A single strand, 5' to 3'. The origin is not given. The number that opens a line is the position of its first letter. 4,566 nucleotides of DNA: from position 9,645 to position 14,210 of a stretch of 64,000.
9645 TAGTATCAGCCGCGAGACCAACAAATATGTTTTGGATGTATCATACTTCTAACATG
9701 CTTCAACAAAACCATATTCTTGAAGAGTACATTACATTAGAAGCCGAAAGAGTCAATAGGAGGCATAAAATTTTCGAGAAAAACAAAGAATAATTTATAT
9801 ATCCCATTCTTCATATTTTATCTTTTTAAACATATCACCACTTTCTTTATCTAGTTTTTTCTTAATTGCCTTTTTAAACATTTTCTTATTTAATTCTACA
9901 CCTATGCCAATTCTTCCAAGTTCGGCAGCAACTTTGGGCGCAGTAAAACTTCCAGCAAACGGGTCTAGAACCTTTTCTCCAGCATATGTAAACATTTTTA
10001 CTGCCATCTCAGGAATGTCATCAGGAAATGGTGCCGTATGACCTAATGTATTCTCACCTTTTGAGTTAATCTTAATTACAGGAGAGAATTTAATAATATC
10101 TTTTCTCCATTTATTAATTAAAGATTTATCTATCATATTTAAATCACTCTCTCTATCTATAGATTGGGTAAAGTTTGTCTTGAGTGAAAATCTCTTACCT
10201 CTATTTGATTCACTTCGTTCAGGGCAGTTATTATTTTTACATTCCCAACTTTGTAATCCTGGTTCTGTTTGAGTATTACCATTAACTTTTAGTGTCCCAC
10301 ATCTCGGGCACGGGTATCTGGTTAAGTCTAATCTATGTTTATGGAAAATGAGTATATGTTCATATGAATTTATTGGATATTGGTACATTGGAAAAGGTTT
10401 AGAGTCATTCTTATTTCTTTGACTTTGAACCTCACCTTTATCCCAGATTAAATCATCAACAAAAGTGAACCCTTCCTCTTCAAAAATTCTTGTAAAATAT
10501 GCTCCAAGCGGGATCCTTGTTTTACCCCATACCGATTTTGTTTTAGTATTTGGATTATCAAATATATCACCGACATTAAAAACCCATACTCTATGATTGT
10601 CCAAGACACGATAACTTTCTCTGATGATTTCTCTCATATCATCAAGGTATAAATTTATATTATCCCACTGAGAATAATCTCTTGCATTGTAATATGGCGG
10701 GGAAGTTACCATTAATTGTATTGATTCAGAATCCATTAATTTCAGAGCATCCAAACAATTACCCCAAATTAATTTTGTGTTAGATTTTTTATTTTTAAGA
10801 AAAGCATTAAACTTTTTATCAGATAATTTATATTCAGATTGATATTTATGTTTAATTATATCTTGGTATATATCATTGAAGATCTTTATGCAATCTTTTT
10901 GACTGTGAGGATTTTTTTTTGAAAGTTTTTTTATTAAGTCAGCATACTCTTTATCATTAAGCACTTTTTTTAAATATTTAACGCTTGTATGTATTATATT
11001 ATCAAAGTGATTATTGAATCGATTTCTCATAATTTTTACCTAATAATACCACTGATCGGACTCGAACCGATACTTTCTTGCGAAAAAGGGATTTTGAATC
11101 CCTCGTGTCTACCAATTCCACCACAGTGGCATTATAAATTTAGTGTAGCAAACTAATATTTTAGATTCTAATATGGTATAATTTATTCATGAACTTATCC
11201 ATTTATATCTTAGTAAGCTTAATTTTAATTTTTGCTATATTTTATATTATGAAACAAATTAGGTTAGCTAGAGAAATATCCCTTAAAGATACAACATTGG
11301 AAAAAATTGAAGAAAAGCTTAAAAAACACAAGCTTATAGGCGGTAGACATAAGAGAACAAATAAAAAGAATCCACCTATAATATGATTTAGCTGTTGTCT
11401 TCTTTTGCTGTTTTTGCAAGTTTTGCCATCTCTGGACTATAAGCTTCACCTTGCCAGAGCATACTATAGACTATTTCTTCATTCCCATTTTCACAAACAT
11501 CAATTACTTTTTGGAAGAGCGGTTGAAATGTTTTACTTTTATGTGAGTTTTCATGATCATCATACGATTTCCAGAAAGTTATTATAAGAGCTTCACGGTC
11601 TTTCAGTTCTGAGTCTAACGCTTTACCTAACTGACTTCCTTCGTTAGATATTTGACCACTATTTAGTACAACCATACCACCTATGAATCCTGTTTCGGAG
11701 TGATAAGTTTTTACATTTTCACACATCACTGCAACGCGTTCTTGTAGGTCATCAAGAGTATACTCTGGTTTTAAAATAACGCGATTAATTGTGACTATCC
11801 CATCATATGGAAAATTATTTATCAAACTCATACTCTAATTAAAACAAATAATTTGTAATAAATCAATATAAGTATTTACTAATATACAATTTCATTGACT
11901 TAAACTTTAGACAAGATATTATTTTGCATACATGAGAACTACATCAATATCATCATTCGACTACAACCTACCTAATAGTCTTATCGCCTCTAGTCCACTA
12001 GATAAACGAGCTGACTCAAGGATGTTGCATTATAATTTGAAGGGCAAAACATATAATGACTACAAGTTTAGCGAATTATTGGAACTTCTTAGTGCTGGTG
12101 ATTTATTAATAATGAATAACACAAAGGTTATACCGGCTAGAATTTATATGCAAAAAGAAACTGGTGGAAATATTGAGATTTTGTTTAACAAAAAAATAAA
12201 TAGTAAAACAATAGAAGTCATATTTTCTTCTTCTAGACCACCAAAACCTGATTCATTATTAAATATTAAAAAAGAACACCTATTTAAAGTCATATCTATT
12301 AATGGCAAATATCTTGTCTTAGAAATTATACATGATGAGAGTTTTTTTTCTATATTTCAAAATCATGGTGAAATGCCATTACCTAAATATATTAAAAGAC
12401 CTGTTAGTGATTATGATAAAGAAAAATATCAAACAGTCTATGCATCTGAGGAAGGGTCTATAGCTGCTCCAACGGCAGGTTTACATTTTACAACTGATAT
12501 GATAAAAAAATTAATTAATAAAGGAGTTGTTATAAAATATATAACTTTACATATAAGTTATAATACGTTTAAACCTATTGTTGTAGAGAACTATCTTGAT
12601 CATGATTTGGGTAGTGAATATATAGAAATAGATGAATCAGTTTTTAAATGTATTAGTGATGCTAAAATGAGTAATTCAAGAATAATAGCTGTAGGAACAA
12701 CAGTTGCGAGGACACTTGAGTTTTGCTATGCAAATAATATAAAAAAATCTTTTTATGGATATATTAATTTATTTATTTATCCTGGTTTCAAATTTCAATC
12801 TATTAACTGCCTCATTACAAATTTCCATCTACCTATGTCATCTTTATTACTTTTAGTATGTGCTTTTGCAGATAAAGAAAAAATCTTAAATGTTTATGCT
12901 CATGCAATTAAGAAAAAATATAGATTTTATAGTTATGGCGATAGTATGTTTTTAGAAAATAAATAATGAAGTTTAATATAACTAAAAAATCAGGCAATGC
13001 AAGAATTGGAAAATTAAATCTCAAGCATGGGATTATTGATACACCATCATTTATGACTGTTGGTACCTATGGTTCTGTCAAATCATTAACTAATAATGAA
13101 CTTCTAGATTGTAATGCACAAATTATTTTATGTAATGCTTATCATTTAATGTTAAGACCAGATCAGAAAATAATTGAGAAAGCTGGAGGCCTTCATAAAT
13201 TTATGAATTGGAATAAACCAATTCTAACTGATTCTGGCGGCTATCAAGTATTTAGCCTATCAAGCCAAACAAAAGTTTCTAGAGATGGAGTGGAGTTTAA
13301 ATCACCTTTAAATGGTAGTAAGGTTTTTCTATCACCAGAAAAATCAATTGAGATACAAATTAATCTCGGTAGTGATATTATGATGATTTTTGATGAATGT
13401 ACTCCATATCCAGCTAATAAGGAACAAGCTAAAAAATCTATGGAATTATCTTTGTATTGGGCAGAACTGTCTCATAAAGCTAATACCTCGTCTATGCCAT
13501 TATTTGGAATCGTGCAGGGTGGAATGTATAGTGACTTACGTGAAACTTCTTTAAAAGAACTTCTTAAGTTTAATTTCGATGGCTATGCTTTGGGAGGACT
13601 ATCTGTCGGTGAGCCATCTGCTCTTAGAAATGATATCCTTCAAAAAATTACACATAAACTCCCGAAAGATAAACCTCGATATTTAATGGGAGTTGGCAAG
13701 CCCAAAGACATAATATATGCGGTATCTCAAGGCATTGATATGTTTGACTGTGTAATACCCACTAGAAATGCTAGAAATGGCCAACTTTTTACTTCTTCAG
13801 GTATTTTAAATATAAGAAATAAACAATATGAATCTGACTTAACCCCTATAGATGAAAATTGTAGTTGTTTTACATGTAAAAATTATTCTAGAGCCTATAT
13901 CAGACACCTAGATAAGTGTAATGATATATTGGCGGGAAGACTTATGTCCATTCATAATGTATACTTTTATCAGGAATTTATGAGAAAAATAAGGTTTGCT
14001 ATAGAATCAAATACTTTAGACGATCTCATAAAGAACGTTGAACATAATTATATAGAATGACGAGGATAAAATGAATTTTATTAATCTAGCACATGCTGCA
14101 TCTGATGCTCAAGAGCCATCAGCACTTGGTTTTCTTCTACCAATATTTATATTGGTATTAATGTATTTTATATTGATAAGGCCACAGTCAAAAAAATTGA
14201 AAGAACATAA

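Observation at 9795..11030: Beta-class SPPY methyltransferase with a Cys4 zinc-ribbon insertion, apparently co-transcribed with tRNA-Leu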

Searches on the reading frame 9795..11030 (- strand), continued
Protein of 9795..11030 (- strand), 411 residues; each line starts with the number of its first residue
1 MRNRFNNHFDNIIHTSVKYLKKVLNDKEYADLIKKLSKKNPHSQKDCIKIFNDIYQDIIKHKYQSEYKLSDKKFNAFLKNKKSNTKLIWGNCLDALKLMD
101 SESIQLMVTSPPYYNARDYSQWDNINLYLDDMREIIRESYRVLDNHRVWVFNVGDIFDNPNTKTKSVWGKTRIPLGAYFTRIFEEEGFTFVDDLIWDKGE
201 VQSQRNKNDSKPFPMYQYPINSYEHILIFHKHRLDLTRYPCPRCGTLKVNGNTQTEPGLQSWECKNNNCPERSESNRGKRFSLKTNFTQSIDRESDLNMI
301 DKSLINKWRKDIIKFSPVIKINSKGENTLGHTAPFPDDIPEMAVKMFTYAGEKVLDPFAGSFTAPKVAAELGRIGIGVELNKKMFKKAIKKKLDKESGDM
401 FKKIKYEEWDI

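Call 92: search_dna_similar(query=window:9795-11030:-, collection=plasmids, mode=protein, max_rows=12, max_evalue=1e-30)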
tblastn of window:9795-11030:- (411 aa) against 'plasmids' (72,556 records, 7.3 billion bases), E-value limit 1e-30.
No match.

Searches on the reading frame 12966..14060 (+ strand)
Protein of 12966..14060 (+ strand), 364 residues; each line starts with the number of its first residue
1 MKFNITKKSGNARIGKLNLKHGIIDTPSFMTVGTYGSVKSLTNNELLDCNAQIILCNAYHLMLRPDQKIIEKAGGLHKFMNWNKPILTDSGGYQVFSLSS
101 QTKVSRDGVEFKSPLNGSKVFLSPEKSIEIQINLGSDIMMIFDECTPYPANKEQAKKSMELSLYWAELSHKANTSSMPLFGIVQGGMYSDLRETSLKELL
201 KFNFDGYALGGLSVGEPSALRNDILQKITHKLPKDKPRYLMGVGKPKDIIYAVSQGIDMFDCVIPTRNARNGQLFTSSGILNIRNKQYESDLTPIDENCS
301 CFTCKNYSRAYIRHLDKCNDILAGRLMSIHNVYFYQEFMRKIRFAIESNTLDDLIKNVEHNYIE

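Call 24: list_cluster_members(proteins=[window:12966-14060:+, window:7281-8276:-, window:9795-11030:-, window:8633-9793:+])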
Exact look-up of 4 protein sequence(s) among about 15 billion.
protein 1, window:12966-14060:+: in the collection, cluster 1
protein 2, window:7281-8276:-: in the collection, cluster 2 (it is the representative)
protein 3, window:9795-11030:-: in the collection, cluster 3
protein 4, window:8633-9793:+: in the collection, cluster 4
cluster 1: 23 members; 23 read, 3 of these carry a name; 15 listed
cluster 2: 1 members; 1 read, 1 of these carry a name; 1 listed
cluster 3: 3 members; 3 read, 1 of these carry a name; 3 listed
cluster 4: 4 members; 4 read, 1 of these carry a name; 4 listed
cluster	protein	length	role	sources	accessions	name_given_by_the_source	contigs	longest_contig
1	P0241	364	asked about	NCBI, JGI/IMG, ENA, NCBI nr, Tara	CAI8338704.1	MAG: Queuine tRNA-ribosyltransferase [Gammaproteobacteria bacterium] | strand:- start:253 stop:1347 length:1095 start_codon:yes stop_codon:yes gene_type:complete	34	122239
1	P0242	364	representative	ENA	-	-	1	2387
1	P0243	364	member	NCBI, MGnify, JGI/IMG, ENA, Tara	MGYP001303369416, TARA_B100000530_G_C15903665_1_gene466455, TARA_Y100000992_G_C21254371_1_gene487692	CR=1 FL=1 | strand:+ start:509 stop:1603 length:1095 start_codon:yes stop_codon:yes gene_type:complete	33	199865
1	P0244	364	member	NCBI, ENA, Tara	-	strand:- start:124 stop:1218 length:1095 start_codon:yes stop_codon:yes gene_type:complete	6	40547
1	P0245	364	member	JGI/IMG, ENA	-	-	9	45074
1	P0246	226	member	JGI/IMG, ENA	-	-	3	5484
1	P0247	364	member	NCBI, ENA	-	-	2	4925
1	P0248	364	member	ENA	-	-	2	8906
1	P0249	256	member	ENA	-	-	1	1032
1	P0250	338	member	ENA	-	-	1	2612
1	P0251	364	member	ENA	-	-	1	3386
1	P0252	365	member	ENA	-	-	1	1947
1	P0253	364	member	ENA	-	-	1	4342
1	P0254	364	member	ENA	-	-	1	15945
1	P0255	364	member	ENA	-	-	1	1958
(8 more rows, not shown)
